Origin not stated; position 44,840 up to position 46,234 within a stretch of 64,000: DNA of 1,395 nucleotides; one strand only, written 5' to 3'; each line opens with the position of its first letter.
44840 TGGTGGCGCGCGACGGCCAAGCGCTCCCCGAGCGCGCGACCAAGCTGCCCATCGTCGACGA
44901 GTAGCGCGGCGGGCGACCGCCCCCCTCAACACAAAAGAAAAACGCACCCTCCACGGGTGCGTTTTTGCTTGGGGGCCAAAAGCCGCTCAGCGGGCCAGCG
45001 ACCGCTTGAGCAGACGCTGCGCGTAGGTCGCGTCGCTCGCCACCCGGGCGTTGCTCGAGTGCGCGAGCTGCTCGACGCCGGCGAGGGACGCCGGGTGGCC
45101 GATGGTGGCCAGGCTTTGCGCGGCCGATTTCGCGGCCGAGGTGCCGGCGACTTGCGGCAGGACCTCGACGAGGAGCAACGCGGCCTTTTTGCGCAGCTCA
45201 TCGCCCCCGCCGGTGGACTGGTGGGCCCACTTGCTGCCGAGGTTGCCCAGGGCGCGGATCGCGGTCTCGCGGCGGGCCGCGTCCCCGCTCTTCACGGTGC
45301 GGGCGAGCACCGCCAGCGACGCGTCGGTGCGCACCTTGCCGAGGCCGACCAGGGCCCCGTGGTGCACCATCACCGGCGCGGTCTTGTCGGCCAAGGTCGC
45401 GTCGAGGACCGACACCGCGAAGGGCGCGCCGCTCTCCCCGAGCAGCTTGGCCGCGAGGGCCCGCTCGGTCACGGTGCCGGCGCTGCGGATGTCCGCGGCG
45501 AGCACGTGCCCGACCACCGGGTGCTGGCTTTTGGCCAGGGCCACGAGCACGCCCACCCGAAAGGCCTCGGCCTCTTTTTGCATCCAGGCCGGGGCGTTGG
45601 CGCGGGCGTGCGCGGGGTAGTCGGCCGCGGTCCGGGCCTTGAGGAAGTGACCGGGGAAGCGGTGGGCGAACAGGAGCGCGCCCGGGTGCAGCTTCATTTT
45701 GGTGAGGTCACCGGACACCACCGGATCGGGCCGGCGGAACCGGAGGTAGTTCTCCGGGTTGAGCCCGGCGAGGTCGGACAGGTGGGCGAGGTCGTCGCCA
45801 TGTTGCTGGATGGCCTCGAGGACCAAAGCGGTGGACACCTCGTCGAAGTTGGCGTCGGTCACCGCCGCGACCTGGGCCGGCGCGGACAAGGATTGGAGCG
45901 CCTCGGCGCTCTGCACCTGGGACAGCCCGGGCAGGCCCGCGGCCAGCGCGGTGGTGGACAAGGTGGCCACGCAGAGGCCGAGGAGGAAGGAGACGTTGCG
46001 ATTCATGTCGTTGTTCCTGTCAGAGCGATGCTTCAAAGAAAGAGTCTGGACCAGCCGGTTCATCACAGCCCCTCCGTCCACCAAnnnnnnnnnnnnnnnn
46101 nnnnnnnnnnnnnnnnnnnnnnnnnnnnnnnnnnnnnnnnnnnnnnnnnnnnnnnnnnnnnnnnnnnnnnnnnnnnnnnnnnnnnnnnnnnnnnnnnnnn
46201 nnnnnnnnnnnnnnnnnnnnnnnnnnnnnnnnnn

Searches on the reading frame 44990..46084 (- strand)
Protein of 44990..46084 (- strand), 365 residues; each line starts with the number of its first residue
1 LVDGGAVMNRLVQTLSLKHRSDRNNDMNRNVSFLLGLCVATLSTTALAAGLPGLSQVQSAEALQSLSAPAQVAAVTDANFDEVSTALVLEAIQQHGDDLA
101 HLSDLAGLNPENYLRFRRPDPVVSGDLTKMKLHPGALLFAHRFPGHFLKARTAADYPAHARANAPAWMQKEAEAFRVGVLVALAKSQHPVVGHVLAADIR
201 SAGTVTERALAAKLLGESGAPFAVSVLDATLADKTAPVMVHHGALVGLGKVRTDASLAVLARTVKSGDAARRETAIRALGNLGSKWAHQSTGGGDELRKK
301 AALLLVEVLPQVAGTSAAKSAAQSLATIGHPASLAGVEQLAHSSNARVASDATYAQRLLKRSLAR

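Call 5: search_protein_families(library=pfam, proteins=[window:44990-46084:-], max_evalue=0.1)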
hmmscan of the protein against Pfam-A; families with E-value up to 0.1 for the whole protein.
window:44990-46084:- (365 aa): 1 family
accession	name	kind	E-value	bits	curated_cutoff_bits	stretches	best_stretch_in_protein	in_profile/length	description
PF13646.12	HEAT_2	-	9.6e-06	26.2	27.7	1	208-280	17-88/88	HEAT repeats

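Call 6: search_protein_families(library=ncbifam, proteins=[window:44990-46084:-], max_evalue=0.1)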
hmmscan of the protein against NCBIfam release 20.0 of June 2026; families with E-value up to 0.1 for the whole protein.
window:44990-46084:- (365 aa): 1 family
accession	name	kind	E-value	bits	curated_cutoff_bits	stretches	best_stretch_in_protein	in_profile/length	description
NF045915.1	PhycobilmeDegNblB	equivalog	0.00017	21.2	300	1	215-288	123-194/214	phycobilisome degradation protein NblB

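Call 57: search_protein_families(library=pfam, proteins=[window:44990-46006:-], max_evalue=0.01)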
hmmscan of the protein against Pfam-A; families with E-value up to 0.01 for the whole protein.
window:44990-46006:- (339 aa): 1 family
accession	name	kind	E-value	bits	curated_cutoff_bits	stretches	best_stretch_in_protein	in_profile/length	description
PF13646.12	HEAT_2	-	7.7e-06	26.6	27.7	1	182-254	17-88/88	HEAT repeats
